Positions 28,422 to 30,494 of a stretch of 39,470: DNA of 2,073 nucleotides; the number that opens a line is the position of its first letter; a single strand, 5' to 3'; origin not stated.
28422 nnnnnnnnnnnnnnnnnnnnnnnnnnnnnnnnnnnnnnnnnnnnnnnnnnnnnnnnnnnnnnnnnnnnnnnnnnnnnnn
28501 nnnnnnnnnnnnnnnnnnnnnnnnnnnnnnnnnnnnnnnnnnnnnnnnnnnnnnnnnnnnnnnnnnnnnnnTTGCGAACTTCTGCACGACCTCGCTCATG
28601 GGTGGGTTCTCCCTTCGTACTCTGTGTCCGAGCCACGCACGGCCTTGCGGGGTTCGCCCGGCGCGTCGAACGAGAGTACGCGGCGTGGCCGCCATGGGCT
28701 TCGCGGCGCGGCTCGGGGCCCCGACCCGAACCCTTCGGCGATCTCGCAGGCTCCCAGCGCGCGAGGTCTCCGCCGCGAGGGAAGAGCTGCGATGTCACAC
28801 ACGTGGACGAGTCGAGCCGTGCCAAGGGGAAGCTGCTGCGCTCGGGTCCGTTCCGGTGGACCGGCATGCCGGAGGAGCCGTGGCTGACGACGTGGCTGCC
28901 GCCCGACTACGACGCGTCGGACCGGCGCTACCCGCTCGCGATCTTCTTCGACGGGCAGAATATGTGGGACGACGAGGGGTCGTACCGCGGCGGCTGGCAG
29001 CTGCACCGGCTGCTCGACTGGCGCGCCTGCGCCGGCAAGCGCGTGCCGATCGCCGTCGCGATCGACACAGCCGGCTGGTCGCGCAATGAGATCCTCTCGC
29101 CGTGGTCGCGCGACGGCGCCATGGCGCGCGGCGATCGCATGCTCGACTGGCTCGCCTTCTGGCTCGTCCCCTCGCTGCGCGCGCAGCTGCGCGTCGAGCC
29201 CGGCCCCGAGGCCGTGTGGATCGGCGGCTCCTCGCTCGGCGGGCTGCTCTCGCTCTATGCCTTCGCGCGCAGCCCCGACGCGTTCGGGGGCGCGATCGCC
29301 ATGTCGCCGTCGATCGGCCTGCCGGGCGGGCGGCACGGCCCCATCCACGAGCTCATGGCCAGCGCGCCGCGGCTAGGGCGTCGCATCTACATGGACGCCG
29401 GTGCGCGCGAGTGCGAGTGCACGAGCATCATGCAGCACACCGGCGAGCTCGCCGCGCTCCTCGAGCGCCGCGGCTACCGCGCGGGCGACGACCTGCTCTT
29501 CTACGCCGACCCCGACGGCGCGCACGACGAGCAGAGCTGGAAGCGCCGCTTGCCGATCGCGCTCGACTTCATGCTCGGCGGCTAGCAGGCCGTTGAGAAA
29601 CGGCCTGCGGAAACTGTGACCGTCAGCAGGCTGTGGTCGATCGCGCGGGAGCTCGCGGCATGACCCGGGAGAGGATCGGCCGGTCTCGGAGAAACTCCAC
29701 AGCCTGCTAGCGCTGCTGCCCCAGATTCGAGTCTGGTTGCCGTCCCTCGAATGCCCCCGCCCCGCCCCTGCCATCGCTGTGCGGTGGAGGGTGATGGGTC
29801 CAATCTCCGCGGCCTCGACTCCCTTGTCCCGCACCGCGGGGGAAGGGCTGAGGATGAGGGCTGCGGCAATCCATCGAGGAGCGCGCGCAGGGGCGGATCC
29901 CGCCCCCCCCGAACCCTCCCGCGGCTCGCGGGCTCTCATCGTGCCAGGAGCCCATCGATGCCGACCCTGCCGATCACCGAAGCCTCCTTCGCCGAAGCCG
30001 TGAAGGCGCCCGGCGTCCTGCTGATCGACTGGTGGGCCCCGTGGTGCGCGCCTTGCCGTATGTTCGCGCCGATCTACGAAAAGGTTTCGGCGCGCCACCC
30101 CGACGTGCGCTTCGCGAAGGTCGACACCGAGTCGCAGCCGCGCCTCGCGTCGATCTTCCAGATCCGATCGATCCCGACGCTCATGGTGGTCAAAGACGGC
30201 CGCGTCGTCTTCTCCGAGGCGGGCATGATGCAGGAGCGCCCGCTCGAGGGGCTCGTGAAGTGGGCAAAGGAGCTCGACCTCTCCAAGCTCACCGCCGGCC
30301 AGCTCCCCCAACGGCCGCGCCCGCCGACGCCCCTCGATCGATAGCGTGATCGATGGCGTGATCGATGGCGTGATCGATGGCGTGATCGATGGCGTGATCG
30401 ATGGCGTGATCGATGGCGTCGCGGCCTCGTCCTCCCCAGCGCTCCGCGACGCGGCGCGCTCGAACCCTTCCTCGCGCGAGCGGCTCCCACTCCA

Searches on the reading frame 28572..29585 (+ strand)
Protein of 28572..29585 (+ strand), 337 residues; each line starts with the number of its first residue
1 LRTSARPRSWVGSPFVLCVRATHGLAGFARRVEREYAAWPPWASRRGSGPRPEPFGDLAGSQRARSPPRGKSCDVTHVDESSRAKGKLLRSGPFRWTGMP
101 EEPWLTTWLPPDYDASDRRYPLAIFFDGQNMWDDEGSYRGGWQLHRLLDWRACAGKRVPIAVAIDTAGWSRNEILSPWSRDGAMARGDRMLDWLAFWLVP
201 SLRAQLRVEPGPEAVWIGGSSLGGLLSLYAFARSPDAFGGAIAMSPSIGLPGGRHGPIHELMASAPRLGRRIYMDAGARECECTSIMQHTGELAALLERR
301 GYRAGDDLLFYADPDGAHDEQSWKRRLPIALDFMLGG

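Call 68: search_protein_families(library=pfam, proteins=[window:28572-29585:+], max_evalue=0.001)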
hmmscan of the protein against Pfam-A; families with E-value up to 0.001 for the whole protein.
window:28572-29585:+ (337 aa): 1 family
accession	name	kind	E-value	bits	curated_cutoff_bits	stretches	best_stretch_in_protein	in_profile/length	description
PF00756.26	Esterase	-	6.1e-15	56.1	22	1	104-331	9-248/251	Putative esterase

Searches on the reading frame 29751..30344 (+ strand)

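Call 68: search_protein_families(library=pfam, proteins=[window:29751-30344:+], max_evalue=0.001)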
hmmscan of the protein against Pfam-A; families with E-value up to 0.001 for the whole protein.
window:29751-30344:+ (197 aa): 2 families
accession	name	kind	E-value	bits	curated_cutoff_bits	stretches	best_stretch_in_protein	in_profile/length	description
PF00085.26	Thioredoxin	-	2e-23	82.8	23.5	1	73-170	3-99/103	Thioredoxin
PF13905.12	Thioredoxin_8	-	0.00091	19.9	27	0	89-116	3-30/94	Thioredoxin-like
